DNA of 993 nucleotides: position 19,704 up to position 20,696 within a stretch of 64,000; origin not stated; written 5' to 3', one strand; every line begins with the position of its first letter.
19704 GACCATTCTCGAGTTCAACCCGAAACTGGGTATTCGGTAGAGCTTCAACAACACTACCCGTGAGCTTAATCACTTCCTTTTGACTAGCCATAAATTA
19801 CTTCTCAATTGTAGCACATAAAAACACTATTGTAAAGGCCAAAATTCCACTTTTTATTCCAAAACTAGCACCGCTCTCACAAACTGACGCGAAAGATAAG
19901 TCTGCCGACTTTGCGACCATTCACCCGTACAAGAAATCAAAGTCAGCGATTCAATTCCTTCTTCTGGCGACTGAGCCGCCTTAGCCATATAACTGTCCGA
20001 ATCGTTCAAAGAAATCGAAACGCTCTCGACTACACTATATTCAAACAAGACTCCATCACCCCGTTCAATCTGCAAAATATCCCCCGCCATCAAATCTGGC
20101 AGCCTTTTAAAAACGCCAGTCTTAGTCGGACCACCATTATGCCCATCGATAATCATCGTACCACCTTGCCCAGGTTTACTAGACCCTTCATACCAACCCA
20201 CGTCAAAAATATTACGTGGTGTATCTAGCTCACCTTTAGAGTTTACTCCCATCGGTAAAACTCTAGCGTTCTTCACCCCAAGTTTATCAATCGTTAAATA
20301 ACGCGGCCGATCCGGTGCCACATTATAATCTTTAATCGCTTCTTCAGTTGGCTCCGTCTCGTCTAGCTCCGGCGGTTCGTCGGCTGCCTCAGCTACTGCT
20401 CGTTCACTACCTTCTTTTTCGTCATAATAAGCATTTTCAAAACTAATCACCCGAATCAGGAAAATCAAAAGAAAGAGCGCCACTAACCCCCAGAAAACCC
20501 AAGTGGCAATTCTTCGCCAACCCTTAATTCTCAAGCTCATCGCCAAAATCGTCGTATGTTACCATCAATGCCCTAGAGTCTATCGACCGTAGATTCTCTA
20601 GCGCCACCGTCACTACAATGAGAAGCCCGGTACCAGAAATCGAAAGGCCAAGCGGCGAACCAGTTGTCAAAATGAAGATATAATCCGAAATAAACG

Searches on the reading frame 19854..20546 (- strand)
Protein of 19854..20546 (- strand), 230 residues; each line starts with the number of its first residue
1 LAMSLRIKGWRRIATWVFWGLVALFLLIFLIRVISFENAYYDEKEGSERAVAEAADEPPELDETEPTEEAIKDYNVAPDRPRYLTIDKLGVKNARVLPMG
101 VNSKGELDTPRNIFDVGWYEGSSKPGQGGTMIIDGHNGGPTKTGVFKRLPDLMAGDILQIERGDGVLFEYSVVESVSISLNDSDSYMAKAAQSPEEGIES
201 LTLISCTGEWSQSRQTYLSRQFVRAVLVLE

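Call 28: search_protein_families(library=pfam, proteins=[window:19854-20546:-], max_evalue=0.001)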
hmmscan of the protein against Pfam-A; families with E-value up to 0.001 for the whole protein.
window:19854-20546:- (230 aa): 1 family
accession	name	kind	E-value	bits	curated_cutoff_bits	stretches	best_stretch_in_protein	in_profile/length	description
PF04203.18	Sortase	-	9.7e-17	61.3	26.6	1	84-228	1-125/125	Sortase domain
